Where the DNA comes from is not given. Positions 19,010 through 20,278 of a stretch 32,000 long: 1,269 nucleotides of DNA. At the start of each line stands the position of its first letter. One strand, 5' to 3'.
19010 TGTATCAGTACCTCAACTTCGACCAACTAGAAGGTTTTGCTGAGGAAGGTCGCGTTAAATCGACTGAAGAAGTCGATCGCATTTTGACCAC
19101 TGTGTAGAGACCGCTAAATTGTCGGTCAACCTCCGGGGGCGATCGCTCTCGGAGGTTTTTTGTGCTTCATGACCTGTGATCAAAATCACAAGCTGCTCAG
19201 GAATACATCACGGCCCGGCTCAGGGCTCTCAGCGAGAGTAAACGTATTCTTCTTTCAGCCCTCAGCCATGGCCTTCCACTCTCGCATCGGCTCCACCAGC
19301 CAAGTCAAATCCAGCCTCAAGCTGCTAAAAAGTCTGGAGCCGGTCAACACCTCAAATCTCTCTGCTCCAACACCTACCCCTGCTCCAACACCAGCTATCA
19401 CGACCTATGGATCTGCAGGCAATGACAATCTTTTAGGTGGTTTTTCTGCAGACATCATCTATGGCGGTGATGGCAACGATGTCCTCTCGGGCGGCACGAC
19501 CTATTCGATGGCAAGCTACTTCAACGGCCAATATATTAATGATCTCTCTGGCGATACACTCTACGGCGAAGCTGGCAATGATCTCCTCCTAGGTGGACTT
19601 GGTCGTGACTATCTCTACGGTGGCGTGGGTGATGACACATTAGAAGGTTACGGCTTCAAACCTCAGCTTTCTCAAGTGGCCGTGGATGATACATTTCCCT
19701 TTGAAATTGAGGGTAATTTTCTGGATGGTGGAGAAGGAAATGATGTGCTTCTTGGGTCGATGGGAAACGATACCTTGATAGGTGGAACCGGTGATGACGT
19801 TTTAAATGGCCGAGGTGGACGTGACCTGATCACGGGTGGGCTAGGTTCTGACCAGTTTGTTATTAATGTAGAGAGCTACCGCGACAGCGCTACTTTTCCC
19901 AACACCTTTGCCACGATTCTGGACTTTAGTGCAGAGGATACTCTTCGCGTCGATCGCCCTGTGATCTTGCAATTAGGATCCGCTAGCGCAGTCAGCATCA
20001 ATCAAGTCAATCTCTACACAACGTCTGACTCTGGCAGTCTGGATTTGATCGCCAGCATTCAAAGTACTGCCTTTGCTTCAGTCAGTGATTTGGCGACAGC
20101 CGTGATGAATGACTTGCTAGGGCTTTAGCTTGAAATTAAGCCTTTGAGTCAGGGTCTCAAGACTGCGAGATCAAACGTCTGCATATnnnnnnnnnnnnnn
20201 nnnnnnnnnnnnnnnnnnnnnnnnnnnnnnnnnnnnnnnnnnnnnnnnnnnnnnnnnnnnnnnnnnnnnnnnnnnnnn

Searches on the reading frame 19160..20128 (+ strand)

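Call 4: search_protein_families(library=pfam, proteins=[window:19160-20128:+], max_evalue=1)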
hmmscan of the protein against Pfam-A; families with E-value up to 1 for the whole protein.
window:19160-20128:+ (322 aa): 1 family
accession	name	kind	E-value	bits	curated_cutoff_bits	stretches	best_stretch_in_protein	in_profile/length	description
PF00353.25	HemolysinCabind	-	5.2e-25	87.5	23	4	199-232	2-35/36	RTX calcium-binding nonapeptide repeat (4 copies)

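Call 5: search_protein_families(library=ncbifam, proteins=[window:19160-20128:+], max_evalue=1)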
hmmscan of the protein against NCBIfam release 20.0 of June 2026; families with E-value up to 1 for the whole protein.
window:19160-20128:+ (322 aa): 8 families
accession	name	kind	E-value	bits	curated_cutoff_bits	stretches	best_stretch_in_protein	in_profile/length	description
NF033943.0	RTX_toxin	subfamily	6e-19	67.7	1000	2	131-232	705-807/930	RTX family hemolysin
NF035945.1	Zn_serralysin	subfamily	3.8e-16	59.3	500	3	190-286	324-414/462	serralysin family metalloprotease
NF046115.1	Ca_rpt_SMc04171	equivalog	1.1e-13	51.2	625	3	188-244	289-345/574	SMc04171 family calcium-binding repeat protein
NF053766.1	ZapA_metallo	exception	4.8e-10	39.1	940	2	190-234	335-379/483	ZapA family metalloprotease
NF033203.1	entero_EhxA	exception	7.6e-10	37.6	2000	2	84-205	707-830/997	enterohemolysin EhxA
NF050046.1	PueAB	exception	5.9e-09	34.9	670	3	187-236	371-420/616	polyurethane esterase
NF052454.1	BtaGlycanEglC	equivalog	7.3e-06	25.1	700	1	130-267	27-164/459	endo-1,3-1,4-beta-glycanase EglC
NF051884.1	ProteaseSapA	equivalog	0.26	9.9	1200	0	84-120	326-362/644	protease SapA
